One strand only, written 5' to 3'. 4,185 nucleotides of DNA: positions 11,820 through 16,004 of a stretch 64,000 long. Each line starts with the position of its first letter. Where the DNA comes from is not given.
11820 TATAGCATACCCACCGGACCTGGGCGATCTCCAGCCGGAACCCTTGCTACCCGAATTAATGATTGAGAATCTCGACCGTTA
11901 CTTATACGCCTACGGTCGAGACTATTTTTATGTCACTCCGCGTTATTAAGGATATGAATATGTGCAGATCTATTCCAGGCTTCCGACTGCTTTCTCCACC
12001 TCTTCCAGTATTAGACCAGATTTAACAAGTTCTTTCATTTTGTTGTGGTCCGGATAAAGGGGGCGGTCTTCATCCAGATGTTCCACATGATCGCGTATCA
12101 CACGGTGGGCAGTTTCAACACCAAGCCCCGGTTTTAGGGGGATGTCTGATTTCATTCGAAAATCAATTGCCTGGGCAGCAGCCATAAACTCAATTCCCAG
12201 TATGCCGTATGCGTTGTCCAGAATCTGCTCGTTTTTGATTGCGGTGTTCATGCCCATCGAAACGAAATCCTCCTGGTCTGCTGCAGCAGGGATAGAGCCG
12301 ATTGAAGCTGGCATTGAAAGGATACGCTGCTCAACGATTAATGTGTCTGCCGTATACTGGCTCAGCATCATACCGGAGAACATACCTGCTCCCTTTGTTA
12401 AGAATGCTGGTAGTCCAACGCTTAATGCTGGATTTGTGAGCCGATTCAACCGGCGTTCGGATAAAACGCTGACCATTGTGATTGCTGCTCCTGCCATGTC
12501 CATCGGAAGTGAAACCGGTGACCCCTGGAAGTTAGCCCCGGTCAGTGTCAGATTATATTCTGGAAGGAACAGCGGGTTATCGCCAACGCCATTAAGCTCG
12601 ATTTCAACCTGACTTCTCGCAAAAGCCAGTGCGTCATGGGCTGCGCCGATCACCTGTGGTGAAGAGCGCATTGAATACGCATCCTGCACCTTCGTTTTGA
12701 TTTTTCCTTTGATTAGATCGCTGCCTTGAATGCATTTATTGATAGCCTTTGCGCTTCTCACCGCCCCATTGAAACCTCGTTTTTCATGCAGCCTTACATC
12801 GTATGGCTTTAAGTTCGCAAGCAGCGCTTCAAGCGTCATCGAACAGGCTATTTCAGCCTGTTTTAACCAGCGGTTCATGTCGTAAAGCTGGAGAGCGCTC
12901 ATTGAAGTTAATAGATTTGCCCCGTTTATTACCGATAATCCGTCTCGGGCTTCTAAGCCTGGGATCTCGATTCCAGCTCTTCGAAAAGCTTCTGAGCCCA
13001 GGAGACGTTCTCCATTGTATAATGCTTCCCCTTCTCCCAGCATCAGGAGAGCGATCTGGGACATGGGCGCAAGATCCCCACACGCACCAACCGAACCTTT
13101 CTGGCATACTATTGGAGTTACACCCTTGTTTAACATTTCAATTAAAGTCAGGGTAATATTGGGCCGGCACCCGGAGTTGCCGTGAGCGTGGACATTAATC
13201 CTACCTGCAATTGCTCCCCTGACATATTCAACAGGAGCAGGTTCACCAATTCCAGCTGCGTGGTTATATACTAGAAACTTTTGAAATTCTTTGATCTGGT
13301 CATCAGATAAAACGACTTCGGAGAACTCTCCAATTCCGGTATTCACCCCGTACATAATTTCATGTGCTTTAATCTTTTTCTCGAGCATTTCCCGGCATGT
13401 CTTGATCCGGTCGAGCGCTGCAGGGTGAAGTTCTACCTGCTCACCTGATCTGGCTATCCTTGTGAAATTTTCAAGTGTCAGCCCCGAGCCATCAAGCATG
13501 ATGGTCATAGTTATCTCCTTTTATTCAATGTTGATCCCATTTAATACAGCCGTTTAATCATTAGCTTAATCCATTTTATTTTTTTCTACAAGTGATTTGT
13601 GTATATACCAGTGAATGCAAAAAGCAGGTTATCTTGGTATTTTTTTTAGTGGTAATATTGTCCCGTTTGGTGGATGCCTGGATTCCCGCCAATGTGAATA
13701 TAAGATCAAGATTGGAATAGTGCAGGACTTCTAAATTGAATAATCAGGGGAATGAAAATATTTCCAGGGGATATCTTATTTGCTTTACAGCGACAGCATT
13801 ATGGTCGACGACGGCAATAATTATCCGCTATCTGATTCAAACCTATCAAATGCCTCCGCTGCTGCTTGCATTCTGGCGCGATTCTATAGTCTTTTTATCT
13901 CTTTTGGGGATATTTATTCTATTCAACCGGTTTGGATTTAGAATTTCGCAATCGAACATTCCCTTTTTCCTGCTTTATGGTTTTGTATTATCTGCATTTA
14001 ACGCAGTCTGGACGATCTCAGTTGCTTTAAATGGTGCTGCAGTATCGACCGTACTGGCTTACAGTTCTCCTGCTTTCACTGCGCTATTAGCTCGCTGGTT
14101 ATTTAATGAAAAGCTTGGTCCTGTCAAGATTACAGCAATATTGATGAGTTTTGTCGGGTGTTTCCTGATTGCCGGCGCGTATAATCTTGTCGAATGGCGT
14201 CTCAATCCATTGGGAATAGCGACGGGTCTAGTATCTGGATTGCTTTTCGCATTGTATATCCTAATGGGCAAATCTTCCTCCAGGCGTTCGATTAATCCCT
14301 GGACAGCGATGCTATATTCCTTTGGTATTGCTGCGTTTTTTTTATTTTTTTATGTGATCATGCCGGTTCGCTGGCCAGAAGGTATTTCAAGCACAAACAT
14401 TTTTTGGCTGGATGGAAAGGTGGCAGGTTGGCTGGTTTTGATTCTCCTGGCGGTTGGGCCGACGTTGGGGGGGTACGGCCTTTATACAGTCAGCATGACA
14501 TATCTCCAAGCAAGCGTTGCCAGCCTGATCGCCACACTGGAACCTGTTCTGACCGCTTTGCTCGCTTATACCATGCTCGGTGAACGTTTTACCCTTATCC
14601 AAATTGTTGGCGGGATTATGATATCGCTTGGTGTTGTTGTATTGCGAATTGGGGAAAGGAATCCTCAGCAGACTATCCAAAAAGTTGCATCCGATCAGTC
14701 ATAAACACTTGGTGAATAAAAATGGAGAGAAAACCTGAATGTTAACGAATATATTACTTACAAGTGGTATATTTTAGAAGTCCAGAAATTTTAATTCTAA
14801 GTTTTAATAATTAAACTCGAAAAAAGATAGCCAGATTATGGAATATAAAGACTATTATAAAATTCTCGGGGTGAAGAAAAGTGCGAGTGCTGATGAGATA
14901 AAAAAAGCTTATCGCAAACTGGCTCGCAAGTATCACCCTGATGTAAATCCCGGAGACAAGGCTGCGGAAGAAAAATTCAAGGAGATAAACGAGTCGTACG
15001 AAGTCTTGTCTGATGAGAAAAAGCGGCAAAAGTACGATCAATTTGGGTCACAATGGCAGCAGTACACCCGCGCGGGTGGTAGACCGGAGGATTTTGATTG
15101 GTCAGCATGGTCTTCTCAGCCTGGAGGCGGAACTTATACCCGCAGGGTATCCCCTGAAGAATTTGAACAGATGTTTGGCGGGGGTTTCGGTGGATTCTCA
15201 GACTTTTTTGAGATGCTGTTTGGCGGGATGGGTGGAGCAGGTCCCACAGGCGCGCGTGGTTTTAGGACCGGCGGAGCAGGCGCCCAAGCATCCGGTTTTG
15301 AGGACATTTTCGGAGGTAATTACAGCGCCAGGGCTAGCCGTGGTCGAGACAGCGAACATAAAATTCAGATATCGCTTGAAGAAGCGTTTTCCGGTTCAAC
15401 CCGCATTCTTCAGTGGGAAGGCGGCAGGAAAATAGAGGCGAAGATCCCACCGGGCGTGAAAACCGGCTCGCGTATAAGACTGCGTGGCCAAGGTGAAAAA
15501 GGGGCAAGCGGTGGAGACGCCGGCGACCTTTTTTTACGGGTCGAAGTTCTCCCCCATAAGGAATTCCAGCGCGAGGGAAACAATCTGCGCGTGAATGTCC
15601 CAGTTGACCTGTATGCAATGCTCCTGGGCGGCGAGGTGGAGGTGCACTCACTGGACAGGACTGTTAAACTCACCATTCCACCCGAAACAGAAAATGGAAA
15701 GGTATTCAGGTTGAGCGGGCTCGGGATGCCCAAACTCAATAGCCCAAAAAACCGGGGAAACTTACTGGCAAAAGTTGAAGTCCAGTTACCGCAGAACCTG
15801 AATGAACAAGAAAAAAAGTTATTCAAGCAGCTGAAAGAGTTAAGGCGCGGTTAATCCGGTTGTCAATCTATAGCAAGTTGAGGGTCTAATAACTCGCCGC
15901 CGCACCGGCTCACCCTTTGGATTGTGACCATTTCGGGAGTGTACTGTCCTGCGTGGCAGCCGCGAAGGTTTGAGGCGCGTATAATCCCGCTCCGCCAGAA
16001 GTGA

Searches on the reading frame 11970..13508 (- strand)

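Call 36: search_protein_families(library=pfam, proteins=[window:11970-13508:-], max_evalue=0.00001)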
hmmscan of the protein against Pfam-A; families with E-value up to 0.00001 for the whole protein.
window:11970-13508:- (512 aa): 1 family
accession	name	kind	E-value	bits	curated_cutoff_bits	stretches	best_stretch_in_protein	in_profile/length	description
PF00221.24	Lyase_aromatic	-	1.4e-154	515.7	27.3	1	10-472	1-465/466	Aromatic amino acid lyase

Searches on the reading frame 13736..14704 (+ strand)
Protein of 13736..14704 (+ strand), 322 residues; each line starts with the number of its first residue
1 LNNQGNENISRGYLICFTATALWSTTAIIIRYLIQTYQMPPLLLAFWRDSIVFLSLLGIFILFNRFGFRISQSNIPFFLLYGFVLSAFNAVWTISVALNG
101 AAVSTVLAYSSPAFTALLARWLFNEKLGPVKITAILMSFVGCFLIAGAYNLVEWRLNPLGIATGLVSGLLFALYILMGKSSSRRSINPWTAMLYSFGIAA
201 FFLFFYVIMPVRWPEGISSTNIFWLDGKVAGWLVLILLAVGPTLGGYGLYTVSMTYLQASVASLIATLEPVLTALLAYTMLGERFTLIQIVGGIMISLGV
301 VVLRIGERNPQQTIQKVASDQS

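Call 36: search_protein_families(library=pfam, proteins=[window:13736-14704:+], max_evalue=0.00001)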
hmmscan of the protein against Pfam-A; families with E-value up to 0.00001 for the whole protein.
window:13736-14704:+ (322 aa): 2 families
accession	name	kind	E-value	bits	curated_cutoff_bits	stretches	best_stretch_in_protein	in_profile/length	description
PF00892.27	EamA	-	2.6e-35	122.1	28.2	2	159-303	2-133/135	EamA-like transporter family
PF16913.11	PUNUT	-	8.3e-06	25.7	30.6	0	165-308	15-149/321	Purine nucleobase transmembrane transport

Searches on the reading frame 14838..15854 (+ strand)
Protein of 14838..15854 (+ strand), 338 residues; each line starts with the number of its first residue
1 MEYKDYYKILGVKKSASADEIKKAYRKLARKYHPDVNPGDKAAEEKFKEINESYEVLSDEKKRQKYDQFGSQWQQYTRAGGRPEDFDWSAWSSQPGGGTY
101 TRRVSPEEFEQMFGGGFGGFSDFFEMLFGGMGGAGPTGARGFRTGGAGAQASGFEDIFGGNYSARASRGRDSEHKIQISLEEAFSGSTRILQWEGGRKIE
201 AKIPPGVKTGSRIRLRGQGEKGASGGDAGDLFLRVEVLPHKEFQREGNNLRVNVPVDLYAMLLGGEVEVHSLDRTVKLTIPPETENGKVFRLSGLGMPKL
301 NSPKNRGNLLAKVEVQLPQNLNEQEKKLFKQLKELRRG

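Call 36: search_protein_families(library=pfam, proteins=[window:14838-15854:+], max_evalue=0.00001)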
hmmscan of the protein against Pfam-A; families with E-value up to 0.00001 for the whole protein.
window:14838-15854:+ (338 aa): 2 families
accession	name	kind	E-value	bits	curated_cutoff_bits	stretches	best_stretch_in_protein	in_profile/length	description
PF01556.23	DnaJ_C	-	3.3e-44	151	26.6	1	173-318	2-152/152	DnaJ C terminal domain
PF00226.36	DnaJ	-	9.8e-30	102.9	27.8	1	5-67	1-63/63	DnaJ domain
